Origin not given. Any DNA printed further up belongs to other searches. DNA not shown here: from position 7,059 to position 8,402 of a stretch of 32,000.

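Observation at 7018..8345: GC-rich, TGA-free foreign-looking gene embedded in a recoded low-GC genome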

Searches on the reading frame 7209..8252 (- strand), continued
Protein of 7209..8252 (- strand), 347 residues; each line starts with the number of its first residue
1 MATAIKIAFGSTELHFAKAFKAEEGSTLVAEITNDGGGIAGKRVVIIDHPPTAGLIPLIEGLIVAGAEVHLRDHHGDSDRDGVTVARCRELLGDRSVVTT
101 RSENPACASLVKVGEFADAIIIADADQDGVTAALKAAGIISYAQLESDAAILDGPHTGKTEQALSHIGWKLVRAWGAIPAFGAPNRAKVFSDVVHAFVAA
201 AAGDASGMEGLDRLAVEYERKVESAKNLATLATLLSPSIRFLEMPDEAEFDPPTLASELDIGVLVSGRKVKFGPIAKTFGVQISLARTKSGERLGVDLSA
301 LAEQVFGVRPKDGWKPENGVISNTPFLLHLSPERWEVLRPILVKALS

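Call 45: search_protein_families(library=pfam, proteins=[P0045, P0044, P0041, P0038, P0037, P0036, P0035, P0034, P0032, P0031], max_evalue=10)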
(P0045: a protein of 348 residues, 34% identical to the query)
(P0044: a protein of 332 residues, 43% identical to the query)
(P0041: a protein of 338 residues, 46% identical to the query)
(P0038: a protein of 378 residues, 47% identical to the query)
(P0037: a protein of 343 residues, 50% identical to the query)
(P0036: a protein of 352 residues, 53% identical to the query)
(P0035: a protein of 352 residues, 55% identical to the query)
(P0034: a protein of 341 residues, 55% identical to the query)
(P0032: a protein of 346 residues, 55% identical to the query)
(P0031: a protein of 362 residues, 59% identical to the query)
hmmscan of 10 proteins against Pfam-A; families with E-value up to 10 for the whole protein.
P0045 (348 aa): 1 family
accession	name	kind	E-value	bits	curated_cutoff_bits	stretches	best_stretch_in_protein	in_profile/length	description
PF13783.11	DUF4177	-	0.083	13.6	25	1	172-195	27-49/65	Domain of unknown function (DUF4177)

P0044 (332 aa): 0 families

P0041 (338 aa): 0 families

P0038 (378 aa): 2 families
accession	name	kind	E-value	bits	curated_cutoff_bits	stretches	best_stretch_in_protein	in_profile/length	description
PF01368.27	DHH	-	0.098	13.4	28.1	1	43-85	34-75/125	DHH family, N-terminal domain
PF09376.16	NurA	-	0.16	11.8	21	0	202-264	79-142/254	NurA domain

P0037 (343 aa): 1 family
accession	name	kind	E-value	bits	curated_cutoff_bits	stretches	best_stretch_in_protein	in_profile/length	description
PF01368.27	DHH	-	1.2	9.8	28.1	1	38-75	41-76/125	DHH family, N-terminal domain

P0036 (352 aa): 0 families

P0035 (352 aa): 0 families

P0034 (341 aa): 1 family
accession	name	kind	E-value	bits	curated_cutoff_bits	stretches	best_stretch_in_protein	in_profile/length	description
PF09664.16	DUF2399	-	0.089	13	23.4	1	36-100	38-99/152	Protein of unknown function C-terminus (DUF2399)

P0032 (346 aa): 1 family
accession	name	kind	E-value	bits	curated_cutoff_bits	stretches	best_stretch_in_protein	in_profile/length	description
PF01368.27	DHH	-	0.0052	17.5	28.1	1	41-101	41-101/125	DHH family, N-terminal domain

P0031 (362 aa): 1 family
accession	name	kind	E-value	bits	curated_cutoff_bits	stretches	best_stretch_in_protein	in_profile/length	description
PF04612.17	T2SSM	-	0.24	12.1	27.8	1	201-267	12-78/160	Type II secretion system (T2SS), protein M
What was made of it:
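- P0032 residues 41-101 align to DHH profile positions 41-101 (call 45).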

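Call 50: find_encoding_contigs(protein=P0044, flank=10000, max_places=2)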
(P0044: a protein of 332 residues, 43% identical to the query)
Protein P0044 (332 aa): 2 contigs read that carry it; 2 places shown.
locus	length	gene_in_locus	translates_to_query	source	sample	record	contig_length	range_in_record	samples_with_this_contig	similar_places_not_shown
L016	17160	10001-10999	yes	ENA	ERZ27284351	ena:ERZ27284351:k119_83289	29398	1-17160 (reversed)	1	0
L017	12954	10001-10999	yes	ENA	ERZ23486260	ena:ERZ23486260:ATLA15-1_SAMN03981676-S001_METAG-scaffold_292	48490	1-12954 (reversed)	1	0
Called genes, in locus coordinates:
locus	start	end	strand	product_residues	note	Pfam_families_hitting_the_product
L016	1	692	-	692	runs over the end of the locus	PF20961:phiKZ_gp29PR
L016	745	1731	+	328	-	PF25614:PhiKZ_VTX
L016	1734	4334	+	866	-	PF23823:DUF7193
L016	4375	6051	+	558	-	-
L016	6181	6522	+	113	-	-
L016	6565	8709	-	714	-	-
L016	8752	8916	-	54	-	-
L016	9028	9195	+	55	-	-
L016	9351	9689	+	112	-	-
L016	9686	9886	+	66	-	-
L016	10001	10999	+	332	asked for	-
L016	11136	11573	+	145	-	PF01381:HTH_3 (weak)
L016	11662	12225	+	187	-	PF01966:HD (weak)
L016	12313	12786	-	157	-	-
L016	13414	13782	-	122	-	PF20137:BubE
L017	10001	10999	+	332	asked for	-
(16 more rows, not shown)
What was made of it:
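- Closest known: DHH-superfamily phosphohydrolases of jumbo phages. Same: One family member (P0044) is itself encoded on a phiKZ-like phage contig (call 50).
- One member is on a phiKZ-like phage contig (call 50).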

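Call 51: find_encoding_contigs(protein=P0042, flank=10000, max_places=2)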
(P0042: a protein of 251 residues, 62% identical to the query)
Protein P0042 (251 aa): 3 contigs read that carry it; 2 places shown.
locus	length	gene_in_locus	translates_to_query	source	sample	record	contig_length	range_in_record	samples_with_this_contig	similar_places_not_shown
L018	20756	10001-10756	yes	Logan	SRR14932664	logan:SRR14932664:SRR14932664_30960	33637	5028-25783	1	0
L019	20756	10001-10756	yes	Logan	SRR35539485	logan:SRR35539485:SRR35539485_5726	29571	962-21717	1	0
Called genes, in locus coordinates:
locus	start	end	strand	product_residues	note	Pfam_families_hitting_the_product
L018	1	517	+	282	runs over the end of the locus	PF01026:TatD_DNase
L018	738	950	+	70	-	-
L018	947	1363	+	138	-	-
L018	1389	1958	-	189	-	PF01458:SUFBD_core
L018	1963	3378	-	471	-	PF19295:SufBD_N, PF01458:SUFBD_core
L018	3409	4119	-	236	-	PF02463:SMC_N (faint), PF00005:ABC_tran, PF13304:AAA_21 (faint)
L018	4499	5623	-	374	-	PF13205:Big_5, PF03734:YkuD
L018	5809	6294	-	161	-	-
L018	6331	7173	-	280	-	-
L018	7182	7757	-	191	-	PF04542:Sigma70_r2, PF08281:Sigma70_r4_2, PF04545:Sigma70_r4 (weak)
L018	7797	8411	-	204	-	PF09335:VTT_dom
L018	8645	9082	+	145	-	-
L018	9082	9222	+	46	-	-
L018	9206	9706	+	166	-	PF00293:NUDIX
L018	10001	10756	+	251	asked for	-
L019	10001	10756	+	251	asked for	-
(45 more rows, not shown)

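Call 52: find_encoding_contigs(protein=P0034, flank=10000, max_places=2)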
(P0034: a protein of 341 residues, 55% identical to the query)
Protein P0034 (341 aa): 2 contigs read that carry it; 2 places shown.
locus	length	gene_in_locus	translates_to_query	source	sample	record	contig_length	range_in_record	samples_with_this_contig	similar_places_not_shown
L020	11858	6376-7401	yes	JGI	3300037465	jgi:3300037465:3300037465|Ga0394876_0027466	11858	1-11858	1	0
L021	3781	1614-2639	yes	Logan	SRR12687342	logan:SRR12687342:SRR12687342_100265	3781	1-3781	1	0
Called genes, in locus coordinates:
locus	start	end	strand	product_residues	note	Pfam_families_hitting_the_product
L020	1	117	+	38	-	?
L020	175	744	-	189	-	-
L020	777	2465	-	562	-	-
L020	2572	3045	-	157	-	PF02367:TsaE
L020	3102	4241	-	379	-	PF00814:TsaD, PF22521:HypF_C_2 (weak)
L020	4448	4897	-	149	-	PF00472:RF-1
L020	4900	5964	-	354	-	PF01594:AI-2E_transport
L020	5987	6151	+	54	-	-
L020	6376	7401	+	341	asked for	-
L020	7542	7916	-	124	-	PF01850:PIN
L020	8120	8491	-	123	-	-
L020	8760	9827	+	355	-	PF04773:FecR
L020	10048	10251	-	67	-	-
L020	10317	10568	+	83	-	PF22296:bAvd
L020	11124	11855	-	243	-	-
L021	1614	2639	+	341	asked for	-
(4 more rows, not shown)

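Call 55: fold_search(model_id=the predicted structure, library=viral)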
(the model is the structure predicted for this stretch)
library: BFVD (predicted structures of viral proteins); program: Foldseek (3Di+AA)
matches with E <= 10: 238; with E <= 0.001: 6
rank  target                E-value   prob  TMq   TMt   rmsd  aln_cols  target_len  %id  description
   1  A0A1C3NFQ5            1.8e-06  1.00  0.46  0.49   6.2       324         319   10  (no name in the UniProt tables at hand)
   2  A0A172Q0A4            9.0e-05  1.00  0.32  0.36   9.3       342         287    9  Putative DHD superfamily phosphohydrolase [Acinetobacter phage vB_AbaM_ME3]
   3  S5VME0                9.5e-05  1.00  0.41  0.47   6.4       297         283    9  DHH superfamily pPhosphohydrolase [Pseudomonas phage PaBG]
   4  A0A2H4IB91            4.1e-04  1.00  0.45  0.45   6.4       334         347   10  Phosphoesterase [Erwinia phage vB_EamM_Y3]
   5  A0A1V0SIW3            4.1e-04  0.99  0.35  0.39  10.2       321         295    9  DHH family phosphohydrolase [Klosneuvirus KNV1]
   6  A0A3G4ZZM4            9.5e-04  0.87  0.20  0.22  13.1       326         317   14  Uncharacterized protein [Edafosvirus sp.]
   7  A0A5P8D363            1.7e-03  1.00  0.38  0.39   7.6       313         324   10  (no name in the UniProt tables at hand)
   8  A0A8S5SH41            1.7e-03  0.97  0.35  0.25  13.6       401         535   10  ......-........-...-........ exonuclease RecJ [Siphoviridae sp. ctBCr48]
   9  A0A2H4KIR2            2.9e-03  0.80  0.27  0.23  13.4       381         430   10  (no name in the UniProt tables at hand)
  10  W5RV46                1.8e-02  0.54  0.29  0.20  14.9       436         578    8  Repair exonuclease [Staphylococcus phage vB_SepS_SEP9]
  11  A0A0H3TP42            2.1e-02  0.60  0.26  0.27  14.8       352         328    8  (no name in the UniProt tables at hand)
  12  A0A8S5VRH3            6.3e-02  0.60  0.23  0.23  12.0       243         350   10  (no name in the UniProt tables at hand)
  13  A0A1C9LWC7            1.5e-01  0.18  0.11  0.22  10.9       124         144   13  (no name in the UniProt tables at hand)
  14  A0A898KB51            1.9e-01  0.25  0.17  0.22  13.6       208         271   12  (no name in the UniProt tables at hand)
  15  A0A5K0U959            1.9e-01  0.09  0.13  0.10  14.5       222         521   14  ATP-dependent metallopeptidase FtsH/Yme1/Tma family protein [Yasminevirus sp. GU-2018]
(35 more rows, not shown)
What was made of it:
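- On DHH/DHHA1 phosphoesterase superfamily: The top BFVD hits are DHH phosphohydrolases with TM up to 0.49 (call 55).
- Closest known: DHH-superfamily phosphohydrolases of jumbo phages. Same: These are the best global structural matches, with TM 0.41-0.49 and rmsd about 6.3 A over about 300-330 columns (call 55).
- The top BFVD hits are jumbo-phage DHH phosphohydrolases, with TM up to 0.49 over about 324 columns (call 55).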

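Call 56: find_related_loci(query=A1, collection=viral_contigs, flank=8000)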
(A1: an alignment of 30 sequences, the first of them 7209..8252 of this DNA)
Query A1 (347 aa) in viral_contigs; peptide patterns used: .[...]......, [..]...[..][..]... (x = any residue, [..] = any of these).
147 stretches matched a pattern, but none encodes a relative of the query by tblastn (E <= 1e-3).

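Call 58: search_dna_similar(query=window:7209-8252:-, collection=phages, mode=protein, max_evalue=0.001)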
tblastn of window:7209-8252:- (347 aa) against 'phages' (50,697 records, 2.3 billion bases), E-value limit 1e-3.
No match.

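Call 59: search_dna_similar(query=window:7209-8252:-, collection=plasmids, mode=protein, max_evalue=0.001)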
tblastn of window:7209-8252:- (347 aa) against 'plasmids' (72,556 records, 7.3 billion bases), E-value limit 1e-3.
No match.
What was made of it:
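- Tried and rejected: tblastn against GenBank phages and PLSDB plasmids gave no match (calls 58, 59).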

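Call 60: find_related_loci(query=P0044, collection=viral_contigs, flank=8000)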
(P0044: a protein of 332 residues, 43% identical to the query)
Query P0044 (332 aa) in viral_contigs; peptide patterns used: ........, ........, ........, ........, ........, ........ (x = any residue, [..] = any of these).
16 stretches matched a pattern, but none encodes a relative of the query by tblastn (E <= 1e-3).
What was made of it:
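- Closest known: DHH-superfamily phosphohydrolases of jumbo phages. Different: tblastn finds no hit in 50,697 phage records, and pattern scans of IMG/VR find no relatives (calls 56, 58, 60).
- Tried and rejected: IMG/VR pattern scans found no relatives with alignment A1 or with P0044 (calls 56, 60).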

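Call 76: list_cluster_members(proteins=[P0006, P0007, P0016, P0031, P0036, P0046, P0047, P0048, P0050, P0060])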
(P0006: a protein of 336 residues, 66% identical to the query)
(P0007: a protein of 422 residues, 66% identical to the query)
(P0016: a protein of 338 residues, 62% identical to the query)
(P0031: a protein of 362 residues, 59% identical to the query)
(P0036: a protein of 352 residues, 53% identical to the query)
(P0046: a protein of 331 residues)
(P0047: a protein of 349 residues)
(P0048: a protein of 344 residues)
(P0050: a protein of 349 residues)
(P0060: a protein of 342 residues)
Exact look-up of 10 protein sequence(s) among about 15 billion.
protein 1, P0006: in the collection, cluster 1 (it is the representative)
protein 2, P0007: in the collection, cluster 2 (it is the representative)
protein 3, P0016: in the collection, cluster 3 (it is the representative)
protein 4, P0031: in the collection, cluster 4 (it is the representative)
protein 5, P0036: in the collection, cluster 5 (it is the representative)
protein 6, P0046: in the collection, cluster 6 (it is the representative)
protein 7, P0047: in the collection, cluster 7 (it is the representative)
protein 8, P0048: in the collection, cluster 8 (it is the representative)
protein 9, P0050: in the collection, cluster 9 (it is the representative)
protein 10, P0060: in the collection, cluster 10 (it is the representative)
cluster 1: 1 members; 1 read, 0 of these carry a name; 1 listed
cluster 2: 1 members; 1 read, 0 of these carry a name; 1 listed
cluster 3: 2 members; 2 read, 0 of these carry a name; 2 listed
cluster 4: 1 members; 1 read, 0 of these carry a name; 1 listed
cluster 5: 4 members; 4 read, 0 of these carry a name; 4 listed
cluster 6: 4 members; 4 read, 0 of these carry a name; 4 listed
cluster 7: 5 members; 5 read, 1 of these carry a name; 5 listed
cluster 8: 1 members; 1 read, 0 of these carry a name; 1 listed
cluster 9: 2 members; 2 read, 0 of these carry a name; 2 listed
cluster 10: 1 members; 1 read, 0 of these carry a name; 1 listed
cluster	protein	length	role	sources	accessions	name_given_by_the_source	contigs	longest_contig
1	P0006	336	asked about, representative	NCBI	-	-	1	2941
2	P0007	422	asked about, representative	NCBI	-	-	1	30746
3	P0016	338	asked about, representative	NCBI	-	-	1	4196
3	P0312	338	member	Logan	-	-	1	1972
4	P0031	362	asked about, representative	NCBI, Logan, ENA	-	-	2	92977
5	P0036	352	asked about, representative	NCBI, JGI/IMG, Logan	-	-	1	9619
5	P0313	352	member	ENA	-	-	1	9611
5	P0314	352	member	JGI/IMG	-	-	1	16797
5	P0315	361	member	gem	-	-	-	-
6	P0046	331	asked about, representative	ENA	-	-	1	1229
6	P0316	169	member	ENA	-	-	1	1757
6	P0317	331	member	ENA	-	-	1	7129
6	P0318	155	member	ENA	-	-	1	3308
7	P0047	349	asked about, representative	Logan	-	-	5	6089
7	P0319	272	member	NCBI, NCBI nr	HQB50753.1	MAG TPA: hypothetical protein PLT32_00875 [bacterium] | hypothetical protein [bacterium]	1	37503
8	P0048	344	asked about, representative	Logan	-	-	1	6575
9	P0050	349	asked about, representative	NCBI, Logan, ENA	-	-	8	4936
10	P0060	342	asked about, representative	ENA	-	-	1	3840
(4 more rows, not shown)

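Call 77: find_homologous_proteins(query=A2, max_evalue=0.001)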
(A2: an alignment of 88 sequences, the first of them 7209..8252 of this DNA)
Query A2 (88 sequences) (347 aa, profile of the alignment): 47 proteins with E <= 0.001 among 8000 candidates.
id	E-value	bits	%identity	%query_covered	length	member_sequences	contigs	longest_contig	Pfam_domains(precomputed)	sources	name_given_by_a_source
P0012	5.9e-116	405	63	98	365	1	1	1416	-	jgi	-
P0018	2.8e-115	403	65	97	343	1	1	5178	-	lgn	-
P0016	3.1e-115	403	62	99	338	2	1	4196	-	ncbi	-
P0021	6.5e-114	399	63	96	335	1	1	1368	-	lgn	-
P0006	7.6e-114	398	66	96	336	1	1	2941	-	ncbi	-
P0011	4.4e-113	396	65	99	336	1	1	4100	-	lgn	-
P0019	5.5e-113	396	65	90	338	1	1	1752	-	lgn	-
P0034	9.1e-113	395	55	99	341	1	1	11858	-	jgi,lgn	jgi:hypothetical protein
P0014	2.5e-112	393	65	99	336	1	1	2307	-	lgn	-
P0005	2.8e-112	393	63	99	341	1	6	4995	-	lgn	-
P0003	4.5e-112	393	65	99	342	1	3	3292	-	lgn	-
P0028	7.1e-112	392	62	97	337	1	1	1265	-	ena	-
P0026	2.3e-111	390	63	97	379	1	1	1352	-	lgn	-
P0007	2.6e-111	390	66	97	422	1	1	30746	-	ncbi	-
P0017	6.7e-111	389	63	99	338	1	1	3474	-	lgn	-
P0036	3.6e-109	383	53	97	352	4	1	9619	-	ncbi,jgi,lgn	-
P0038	5.2e-108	379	47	99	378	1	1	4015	-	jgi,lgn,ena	-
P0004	1.6e-104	368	65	98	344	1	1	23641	-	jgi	jgi:hypothetical protein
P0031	3.2e-103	364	59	88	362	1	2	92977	-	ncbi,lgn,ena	-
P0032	6.8e-102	359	55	99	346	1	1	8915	-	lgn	-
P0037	1.3e-100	355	50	99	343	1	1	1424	-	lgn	-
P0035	7.4e-100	352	55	89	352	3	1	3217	-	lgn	-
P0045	2.9e-99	351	34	86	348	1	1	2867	-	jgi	-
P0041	2.3e-96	341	46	96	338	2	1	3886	-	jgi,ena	-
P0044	5.5e-89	317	43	95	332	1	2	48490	-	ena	-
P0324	1.9e-81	292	26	85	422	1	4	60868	-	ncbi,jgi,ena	-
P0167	3.9e-79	284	26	58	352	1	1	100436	-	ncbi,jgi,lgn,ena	-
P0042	1.2e-64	237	62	65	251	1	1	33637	-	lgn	-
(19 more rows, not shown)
